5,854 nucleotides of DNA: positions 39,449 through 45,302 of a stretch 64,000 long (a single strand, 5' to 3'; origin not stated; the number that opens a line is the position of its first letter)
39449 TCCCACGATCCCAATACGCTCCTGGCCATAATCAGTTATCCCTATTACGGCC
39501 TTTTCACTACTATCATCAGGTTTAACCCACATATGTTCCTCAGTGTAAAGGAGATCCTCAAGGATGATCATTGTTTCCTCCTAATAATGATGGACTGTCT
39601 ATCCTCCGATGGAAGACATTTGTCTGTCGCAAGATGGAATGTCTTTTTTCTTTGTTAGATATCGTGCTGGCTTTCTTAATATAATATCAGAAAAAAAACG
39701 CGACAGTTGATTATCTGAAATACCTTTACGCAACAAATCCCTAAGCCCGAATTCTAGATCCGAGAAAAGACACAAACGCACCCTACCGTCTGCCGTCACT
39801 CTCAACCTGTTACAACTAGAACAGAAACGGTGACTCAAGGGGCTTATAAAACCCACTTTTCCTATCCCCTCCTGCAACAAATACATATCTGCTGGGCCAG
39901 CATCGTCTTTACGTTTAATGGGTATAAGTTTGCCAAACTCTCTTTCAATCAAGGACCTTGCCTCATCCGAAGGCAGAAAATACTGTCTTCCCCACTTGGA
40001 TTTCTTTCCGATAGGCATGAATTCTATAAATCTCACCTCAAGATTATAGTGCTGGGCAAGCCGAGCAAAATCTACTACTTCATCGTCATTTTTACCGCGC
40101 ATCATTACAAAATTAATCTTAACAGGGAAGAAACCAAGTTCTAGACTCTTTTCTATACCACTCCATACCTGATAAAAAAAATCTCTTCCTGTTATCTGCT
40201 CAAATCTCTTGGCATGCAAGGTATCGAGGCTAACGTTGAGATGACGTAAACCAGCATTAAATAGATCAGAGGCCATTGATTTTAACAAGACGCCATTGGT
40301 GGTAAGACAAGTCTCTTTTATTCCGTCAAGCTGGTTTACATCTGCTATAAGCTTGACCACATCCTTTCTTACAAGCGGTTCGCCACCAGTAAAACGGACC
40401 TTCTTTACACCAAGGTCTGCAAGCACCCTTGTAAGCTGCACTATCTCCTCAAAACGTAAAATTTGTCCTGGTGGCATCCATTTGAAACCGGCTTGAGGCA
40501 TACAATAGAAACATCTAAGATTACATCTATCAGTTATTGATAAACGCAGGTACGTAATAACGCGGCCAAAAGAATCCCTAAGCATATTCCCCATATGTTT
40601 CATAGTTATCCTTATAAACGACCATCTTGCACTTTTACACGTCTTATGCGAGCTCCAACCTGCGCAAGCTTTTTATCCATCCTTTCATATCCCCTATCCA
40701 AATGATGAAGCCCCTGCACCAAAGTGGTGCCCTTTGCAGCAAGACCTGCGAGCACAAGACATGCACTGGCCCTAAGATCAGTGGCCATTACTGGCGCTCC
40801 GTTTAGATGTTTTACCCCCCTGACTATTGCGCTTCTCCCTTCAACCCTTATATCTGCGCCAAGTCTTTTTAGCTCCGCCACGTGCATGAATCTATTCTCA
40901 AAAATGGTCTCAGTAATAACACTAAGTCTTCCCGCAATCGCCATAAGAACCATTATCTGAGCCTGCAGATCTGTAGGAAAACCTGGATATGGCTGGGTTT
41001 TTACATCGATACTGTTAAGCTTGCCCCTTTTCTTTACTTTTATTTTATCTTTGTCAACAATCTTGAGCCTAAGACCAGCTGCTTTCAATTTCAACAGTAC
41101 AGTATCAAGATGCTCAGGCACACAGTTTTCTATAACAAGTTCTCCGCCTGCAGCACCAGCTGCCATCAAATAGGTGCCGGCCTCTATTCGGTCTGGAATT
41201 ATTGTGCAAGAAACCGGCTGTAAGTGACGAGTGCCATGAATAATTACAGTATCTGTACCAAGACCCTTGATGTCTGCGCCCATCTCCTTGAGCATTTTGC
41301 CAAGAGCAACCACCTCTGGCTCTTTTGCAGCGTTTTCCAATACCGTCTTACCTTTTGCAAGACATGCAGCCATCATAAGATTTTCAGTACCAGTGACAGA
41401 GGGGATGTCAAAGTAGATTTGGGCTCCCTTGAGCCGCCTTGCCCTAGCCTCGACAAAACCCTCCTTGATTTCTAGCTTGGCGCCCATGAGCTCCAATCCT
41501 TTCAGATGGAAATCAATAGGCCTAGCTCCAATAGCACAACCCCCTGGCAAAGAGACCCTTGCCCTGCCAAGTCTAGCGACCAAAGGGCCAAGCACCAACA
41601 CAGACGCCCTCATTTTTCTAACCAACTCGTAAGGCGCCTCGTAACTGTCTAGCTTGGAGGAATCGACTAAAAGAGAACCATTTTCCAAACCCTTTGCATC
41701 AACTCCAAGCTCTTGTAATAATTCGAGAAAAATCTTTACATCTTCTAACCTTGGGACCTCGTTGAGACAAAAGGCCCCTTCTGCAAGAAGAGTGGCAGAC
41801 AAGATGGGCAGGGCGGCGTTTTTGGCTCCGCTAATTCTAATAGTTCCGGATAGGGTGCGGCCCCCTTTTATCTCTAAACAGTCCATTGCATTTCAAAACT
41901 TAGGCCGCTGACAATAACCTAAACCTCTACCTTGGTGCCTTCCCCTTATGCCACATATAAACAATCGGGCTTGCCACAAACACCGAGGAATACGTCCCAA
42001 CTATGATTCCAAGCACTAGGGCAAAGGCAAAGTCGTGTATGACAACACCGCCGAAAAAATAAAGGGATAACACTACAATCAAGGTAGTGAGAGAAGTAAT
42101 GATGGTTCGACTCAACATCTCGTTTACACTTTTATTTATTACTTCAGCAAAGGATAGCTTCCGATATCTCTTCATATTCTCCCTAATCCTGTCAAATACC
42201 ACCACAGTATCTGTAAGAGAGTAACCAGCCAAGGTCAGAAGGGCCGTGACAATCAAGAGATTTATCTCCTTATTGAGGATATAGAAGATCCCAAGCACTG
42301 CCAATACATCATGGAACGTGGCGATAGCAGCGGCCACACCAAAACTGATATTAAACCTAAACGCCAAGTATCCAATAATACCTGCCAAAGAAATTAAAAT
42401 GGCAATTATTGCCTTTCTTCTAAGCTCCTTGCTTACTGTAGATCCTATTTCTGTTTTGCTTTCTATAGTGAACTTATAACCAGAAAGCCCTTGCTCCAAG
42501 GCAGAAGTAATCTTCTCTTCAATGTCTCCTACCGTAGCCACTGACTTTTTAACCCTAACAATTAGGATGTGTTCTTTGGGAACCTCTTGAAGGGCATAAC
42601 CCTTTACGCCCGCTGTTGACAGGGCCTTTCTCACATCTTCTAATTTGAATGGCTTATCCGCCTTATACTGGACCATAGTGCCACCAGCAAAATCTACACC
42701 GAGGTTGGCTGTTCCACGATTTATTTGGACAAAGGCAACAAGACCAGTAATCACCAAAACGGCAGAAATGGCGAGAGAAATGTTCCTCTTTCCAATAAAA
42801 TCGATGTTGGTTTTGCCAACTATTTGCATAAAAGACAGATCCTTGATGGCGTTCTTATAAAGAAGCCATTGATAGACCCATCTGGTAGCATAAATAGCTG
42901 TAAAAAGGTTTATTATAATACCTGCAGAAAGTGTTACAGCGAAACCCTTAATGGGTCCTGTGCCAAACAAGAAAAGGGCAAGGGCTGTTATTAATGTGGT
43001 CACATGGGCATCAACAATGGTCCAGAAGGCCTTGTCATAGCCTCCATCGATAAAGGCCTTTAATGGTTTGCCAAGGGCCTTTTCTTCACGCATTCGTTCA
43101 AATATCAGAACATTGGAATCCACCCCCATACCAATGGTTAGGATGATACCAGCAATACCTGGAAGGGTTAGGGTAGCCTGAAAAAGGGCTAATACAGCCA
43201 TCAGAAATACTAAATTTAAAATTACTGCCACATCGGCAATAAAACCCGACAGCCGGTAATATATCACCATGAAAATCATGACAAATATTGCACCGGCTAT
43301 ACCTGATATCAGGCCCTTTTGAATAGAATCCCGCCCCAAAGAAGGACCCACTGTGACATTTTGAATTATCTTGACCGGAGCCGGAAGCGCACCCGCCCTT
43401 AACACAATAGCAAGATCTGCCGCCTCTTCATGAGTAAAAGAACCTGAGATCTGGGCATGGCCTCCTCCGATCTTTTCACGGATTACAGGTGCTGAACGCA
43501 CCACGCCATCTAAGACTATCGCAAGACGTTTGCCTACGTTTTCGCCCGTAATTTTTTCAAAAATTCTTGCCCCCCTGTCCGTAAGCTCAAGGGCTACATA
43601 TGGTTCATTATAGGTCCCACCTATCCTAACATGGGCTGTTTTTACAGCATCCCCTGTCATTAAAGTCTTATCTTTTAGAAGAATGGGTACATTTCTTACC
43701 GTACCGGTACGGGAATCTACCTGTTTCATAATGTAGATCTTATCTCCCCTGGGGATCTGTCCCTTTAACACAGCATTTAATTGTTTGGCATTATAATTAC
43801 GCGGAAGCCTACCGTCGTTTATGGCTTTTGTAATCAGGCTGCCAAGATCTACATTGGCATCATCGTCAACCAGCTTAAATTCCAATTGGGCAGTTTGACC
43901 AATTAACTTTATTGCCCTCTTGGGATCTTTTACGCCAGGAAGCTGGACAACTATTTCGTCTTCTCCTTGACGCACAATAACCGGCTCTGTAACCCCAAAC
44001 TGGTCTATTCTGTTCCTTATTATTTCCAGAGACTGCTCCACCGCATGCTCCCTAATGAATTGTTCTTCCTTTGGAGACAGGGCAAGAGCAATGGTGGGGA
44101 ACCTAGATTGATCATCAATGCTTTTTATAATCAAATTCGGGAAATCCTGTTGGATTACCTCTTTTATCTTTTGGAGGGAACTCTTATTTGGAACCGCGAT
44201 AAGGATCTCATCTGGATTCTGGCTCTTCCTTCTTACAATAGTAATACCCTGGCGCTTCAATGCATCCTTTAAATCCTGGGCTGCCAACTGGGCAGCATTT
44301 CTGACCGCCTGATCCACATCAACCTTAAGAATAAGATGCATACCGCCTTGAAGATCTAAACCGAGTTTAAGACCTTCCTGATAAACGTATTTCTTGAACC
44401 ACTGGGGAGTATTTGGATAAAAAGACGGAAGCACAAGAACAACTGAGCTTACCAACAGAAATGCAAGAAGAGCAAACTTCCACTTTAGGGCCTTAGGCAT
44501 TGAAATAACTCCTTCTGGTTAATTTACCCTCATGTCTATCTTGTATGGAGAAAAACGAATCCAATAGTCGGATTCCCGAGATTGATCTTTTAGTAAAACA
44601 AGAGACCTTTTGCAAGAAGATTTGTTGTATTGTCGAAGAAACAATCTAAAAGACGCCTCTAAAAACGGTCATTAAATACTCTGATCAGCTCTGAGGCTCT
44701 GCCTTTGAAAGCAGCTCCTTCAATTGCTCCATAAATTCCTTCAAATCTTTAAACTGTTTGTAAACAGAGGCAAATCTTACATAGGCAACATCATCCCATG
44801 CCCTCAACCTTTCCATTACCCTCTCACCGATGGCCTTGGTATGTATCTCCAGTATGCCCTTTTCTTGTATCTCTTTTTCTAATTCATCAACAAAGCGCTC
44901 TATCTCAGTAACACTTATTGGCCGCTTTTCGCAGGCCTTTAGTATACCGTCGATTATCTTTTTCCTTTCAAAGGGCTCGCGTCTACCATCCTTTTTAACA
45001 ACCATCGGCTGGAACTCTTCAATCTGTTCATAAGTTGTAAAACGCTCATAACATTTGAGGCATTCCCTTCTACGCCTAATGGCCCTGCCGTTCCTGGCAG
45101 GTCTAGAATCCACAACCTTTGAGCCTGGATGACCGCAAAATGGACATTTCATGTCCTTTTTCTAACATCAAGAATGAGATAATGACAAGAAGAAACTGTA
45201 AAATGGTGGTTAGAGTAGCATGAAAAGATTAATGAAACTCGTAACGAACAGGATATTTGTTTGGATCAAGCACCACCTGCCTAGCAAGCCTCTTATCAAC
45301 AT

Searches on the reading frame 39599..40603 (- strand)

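Call 13: search_protein_families(library=ncbifam, proteins=[window:39599-40603:-], max_evalue=0.00001)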
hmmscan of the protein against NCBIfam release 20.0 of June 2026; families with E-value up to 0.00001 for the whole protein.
window:39599-40603:- (334 aa): 54 families (the best 25 are shown)
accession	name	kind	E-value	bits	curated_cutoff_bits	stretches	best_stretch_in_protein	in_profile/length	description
TIGR02666.1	moaA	equivalog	1.3e-115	386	284.05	1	8-334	1-336/336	GTP 3',8-cyclase MoaA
TIGR02668.1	moaA_archaeal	equivalog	2e-72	243.7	325.25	1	8-311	1-298/303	GTP 3',8-cyclase MoaA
NF001199.0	PRK00164.2-1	equivalog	4.5e-71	239.5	231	1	7-311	2-301/308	GTP 3',8-cyclase MoaA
NF045574.1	sacti_mat_StsB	exception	3.6e-21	75.6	625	1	21-196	100-267/466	StsB family radical SAM/SPASM domain sactipeptide maturase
NF050035.1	rSAM_WgK_link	exception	2.9e-20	72.6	650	1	19-196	11-182/367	radical SAM/SPASM peptide maturase WgkB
TIGR02109.1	PQQ_syn_pqqE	equivalog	3.5e-20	72.3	381.35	1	20-196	10-185/358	pyrroloquinoline quinone biosynthesis protein PqqE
TIGR04347.1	pseudo_SAM_Halo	equivalog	7.9e-20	71.5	525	1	22-179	43-198/390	TIGR04347 family pseudo-SAM/SPASM protein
NF045646.2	rSAM_Se_TrsS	equivalog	2.8e-19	69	490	1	21-216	90-281/441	radical SAM (seleno)protein TrsS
NF045702.1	rSAM_GDGT_ether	equivalog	4.8e-18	65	450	1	20-199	89-269/486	tetraether lipid synthase Tes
TIGR04055.1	rSAM_NirJ2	equivalog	5.3e-18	65.6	500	1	23-203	6-182/326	putative heme d1 biosynthesis radical SAM protein NirJ2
TIGR04317.1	W_rSAM_matur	equivalog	2.5e-15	56.4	380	1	18-193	5-182/349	tungsten cofactor oxidoreductase radical SAM maturase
TIGR03962.1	mycofact_rSAM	equivalog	3.1e-15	56.2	265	1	21-203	16-193/339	mycofactocin radical SAM maturase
TIGR04545.1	rSAM_ahbD_hemeb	equivalog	4.9e-15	55.8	500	1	22-207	5-187/339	heme b synthase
NF049973.1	radical_Rv1681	equivalog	5.3e-15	55.2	380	1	26-186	81-237/326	Rv1681 family radical SAM protein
TIGR04054.1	rSAM_NirJ1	equivalog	5.5e-15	54.9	650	1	22-188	41-202/387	putative heme d1 biosynthesis radical SAM protein NirJ1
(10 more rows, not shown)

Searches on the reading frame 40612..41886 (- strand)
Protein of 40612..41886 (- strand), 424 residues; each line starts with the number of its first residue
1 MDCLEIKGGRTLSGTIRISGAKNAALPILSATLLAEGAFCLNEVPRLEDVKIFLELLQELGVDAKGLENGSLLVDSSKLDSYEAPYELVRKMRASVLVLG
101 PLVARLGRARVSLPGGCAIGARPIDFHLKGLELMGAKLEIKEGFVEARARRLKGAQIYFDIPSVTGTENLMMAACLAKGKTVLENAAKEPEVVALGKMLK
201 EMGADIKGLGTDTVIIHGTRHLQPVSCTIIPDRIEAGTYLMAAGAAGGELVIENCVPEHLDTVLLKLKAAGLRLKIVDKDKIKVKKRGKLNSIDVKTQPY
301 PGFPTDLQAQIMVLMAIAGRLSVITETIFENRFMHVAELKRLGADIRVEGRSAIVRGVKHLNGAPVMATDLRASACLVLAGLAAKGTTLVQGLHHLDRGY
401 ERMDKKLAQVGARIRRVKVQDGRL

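Call 13: search_protein_families(library=ncbifam, proteins=[window:40612-41886:-], max_evalue=0.00001)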
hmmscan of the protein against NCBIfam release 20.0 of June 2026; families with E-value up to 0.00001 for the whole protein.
window:40612-41886:- (424 aa): 5 families
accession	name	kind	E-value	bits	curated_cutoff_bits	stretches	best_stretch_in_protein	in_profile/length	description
NF006873.0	PRK09369.1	subfamily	6e-176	585.2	297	1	1-418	1-418/419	UDP-N-acetylglucosamine 1-carboxyvinyltransferase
TIGR01072.1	murA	equivalog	9e-170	564.9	392.7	1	1-416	1-416/416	UDP-N-acetylglucosamine 1-carboxyvinyltransferase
NF009470.0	PRK12830.1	equivalog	6.7e-150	499.4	552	1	1-418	1-416/417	UDP-N-acetylglucosamine 1-carboxyvinyltransferase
TIGR01356.1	aroA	equivalog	2.1e-22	79.5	287.25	1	14-401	1-403/415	3-phosphoshikimate 1-carboxyvinyltransferase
NF011381.1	PRK14806.1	equivalog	8.7e-16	57.3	902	1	5-415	305-731/733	bifunctional prephenate dehydrogenase/3-phosphoshikimate 1-carboxyvinyltransferase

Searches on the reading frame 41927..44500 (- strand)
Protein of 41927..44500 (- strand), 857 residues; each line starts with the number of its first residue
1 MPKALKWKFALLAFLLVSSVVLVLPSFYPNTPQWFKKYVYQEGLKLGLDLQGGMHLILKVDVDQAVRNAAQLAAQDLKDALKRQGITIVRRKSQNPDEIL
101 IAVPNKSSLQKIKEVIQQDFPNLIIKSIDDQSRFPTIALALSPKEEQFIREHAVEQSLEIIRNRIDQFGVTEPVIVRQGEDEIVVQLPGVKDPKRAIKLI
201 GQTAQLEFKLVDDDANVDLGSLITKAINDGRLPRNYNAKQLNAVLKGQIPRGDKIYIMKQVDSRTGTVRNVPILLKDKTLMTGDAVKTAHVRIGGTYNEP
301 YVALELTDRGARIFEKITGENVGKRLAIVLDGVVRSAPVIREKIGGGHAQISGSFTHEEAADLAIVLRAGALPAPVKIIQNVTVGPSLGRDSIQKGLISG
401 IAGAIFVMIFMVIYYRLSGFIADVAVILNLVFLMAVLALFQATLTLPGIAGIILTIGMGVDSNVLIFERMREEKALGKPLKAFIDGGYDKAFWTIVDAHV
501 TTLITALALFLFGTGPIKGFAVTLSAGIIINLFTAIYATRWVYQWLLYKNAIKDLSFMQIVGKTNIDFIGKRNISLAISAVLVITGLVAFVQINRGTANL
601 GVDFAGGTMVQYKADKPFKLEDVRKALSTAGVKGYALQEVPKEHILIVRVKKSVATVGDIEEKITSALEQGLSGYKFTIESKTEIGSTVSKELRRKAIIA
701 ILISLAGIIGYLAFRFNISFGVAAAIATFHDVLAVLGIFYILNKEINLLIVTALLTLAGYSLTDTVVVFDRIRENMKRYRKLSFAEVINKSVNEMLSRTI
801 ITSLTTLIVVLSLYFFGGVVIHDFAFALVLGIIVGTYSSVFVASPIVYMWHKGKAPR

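Call 13: search_protein_families(library=ncbifam, proteins=[window:41927-44500:-], max_evalue=0.00001)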
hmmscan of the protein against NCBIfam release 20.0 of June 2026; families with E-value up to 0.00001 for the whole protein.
window:41927-44500:- (857 aa): 25 families
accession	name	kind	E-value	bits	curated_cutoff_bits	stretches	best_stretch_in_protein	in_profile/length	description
NF009583.0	PRK13024.1-3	subfamily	9.4e-237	787.7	721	1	6-852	5-735/755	protein translocase subunit SecDF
NF009585.0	PRK13024.1-5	equivalog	3.1e-194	647.8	1037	2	277-854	379-981/993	protein translocase subunit SecDF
NF011315.0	PRK14726.1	equivalog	2.4e-193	644.6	1249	2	270-851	248-828/855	protein translocase subunit SecDF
TIGR01129.1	secD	equivalog_domain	9.6e-155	515.6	244.4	2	46-542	1-396/397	protein translocase subunit SecD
TIGR00916.1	2A0604s01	subfamily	2.5e-127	423.2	148.6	2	306-536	1-231/231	SecD/SecF family protein translocase subunit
NF009580.0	PRK13023.1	equivalog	1.1e-121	407.5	1153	1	153-848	85-748/775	protein translocase subunit SecDF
NF009545.0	PRK12933.1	equivalog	3.2e-117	392.5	728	3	271-555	306-602/604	protein translocase subunit SecD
NF009581.0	PRK13024.1-1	equivalog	1.9e-116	390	1058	2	336-852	200-731/752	protein translocase subunit SecDF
TIGR00966.2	transloc_SecF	equivalog_domain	1.6e-113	378.9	160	2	566-850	1-279/279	protein translocase subunit SecF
NF009584.0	PRK13024.1-4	equivalog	2.1e-104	350.4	1171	2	336-852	198-733/759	protein translocase subunit SecDF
NF009540.0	PRK12911.1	equivalog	6.5e-93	312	1878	1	321-849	837-1394/1403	bifunctional preprotein translocase subunit SecD/SecF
NF009582.0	PRK13024.1-2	equivalog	5.5e-62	209.9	723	1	338-847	279-821/859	protein translocase subunit SecDF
NF006218.0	PRK08343.1-4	subfamily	3.6e-53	180.8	383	3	274-543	111-381/392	preprotein translocase subunit SecD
NF046001.1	SecDF_plasm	equivalog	7.8e-48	163.2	500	1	353-847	311-843/878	protein translocase subunit SecDF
NF006216.0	PRK08343.1-2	equivalog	4.8e-30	104.8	519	2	356-536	308-491/506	preprotein translocase subunit SecD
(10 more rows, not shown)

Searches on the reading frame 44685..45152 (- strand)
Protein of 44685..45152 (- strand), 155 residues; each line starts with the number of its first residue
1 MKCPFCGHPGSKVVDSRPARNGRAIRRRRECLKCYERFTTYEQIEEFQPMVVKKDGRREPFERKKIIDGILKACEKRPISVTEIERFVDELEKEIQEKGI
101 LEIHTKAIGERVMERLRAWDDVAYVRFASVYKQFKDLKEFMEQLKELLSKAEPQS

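Call 49: search_protein_families(library=ncbifam, proteins=[window:44685-45152:-], max_evalue=1e-25)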
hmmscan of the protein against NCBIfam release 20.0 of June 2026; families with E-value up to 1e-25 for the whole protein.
window:44685-45152:- (155 aa): 1 family
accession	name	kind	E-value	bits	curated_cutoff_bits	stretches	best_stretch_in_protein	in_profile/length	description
TIGR00244.1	TIGR00244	equivalog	1.7e-60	203.3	124.65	1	1-147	1-147/147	transcriptional regulator NrdR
